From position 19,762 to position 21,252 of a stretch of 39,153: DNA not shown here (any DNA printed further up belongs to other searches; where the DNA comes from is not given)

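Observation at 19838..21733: Autonomous accessory cassette: HTH-M78 (ImmA/IrrE) metallopeptidase plus DUF4411 PIN-like protein between the endolysin and attP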

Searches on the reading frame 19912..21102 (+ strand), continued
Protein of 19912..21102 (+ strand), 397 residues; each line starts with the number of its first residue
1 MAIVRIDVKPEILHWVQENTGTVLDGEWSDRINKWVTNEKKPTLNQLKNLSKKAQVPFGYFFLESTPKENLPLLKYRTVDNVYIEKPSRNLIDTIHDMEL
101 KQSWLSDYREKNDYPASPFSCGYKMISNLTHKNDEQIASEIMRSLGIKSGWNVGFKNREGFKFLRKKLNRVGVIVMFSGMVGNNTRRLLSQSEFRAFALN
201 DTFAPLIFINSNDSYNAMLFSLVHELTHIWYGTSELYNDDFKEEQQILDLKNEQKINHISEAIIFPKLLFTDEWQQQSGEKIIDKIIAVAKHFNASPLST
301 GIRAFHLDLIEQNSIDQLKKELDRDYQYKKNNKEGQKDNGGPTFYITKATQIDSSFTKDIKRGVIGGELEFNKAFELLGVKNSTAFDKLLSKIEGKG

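Call 64: search_protein_families(library=pfam, alignment_id=A5, max_evalue=0.00001)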
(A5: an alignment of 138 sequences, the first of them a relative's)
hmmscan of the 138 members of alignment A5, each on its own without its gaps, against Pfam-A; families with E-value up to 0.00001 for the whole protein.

A. member 1, L010:4457-4810:+ (118 aa): 1 family
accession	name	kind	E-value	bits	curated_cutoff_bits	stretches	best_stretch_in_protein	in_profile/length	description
PF02452.23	PemK_toxin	-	1.7e-14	54.4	23.1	1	5-117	1-108/109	PemK-like, MazF-like toxin of type II toxin-antitoxin system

B. families by the number of members that match (of 138 scanned): 167 families (the first 25 are shown)
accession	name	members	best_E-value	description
PF00589.27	Phage_integrase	4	7.6e-20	Phage integrase family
PF02896.24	PEP-utilizers_C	3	1.4e-112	PEP-utilising enzyme, PEP-binding domain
PF04397.21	LytTR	3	2.9e-19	LytTr DNA-binding domain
PF02463.25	SMC_N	3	5.3e-18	RecF/RecN/SMC N terminal domain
PF00072.30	Response_reg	3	6.5e-18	Response regulator receiver domain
PF01243.27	PNPOx_N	3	1e-17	Pyridoxamine 5'-phosphate oxidase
PF01381.28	HTH_3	3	8.1e-17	Helix-turn-helix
PF16242.11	Pyrid_ox_like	3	1.2e-14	Pyridoxamine 5'-phosphate oxidase like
PF14659.12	Phage_int_SAM_3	3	2.4e-09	Phage integrase, N-terminal SAM-like domain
PF01326.24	PPDK_N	2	6.5e-61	Pyruvate phosphate dikinase, AMP/ATP-binding domain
PF00005.33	ABC_tran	2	1.4e-32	ABC transporter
PF09820.16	AAA-ATPase_like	2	1.9e-29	Predicted AAA-ATPase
PF00391.29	PEP-utilizers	2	2.8e-23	PEP-utilising enzyme, mobile domain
PF04055.27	Radical_SAM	2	9.9e-22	Radical SAM superfamily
PF08241.18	Methyltransf_11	2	1.2e-18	Methyltransferase domain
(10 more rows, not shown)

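Call 65: search_protein_families(library=padloc, alignment_id=A5, max_evalue=1e-10)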
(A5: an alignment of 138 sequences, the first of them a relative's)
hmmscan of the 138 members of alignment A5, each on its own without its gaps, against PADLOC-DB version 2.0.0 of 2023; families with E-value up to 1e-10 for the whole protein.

A. member 1, L010:4457-4810:+ (118 aa): 0 families

B. families by the number of members that match (of 138 scanned): 135 families (the first 25 are shown)
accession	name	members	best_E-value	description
PDLC04135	mad3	3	1.9e-52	mads_3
PDLC04134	mad2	3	5.3e-41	mads_2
PDLC03040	REase_I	1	0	Type I restriction enzyme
PDLC03021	MTase_I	1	2e-184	Type I methyltransferase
PDLC05009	PDC-S37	1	1.9e-176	-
PDLC02865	DpdF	1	2.1e-116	DpdF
PDLC04539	PDC-M24B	1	7.6e-84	-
PDLC03026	MTase_I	1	1.2e-72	Type I methyltransferase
PDLC03041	REase_I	1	1.5e-66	Type I restriction enzyme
PDLC03025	MTase_I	1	2e-65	Type I methyltransferase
PDLC03044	REase_I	1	2.4e-65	Type I restriction enzyme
PDLC02935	PRTase_III-A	1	3.5e-60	-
PDLC03048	REase_I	1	3.9e-53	Type I restriction enzyme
PDLC04412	PDC-M10A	1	5.6e-50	-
PDLC04411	PDC-M10A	1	1.1e-49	-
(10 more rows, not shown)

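Call 68: find_encoding_contigs(protein=P0121, flank=10000, max_places=4)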
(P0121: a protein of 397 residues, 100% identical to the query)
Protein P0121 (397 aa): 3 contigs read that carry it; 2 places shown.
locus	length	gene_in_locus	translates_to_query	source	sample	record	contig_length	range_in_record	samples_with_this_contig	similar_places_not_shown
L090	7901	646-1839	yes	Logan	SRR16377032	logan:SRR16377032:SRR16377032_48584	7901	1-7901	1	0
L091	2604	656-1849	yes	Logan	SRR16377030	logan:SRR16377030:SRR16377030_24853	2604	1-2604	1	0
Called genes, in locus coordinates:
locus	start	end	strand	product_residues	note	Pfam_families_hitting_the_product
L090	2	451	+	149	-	?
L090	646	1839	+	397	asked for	PF06114:Peptidase_M78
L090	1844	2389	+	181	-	PF14367:DUF4411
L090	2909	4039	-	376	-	PF14657:Arm-DNA-bind_4 (weak), PF14659:Phage_int_SAM_3 (weak), PF00589:Phage_integrase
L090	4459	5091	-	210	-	-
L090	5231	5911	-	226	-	PF01381:HTH_3, PF12844:HTH_19 (weak), PF13560:HTH_31, PF00717:Peptidase_S24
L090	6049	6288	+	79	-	PF01381:HTH_3, PF12844:HTH_19, PF13560:HTH_31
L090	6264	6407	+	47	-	-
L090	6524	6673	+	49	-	-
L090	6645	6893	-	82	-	-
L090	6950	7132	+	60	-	-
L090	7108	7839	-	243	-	-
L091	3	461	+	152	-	?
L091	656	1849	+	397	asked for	PF06114:Peptidase_M78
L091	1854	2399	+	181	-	PF14367:DUF4411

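Call 83: search_protein_families(library=pfam, alignment_id=A3, max_evalue=0.01)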
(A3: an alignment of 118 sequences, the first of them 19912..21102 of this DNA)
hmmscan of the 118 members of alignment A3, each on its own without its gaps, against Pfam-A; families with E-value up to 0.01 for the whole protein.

A. member 1, window:19912-21102:+ (397 aa): 1 family
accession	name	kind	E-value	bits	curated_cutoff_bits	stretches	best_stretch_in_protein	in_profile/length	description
PF06114.19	Peptidase_M78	-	8.1e-08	32.6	22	1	203-301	27-119/123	IrrE N-terminal-like domain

B. families by the number of members that match (of 118 scanned): 5 families
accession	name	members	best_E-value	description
PF06114.19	Peptidase_M78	118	6e-17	IrrE N-terminal-like domain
PF09687.15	PRESAN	3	0.0011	Plasmodium RESA N-terminal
PF20612.3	SHOCT_2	2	0.0095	SHOCT domain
PF00101.25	RuBisCO_small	1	0.0036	Ribulose bisphosphate carboxylase, small chain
PF01730.21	UreF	1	0.0068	UreF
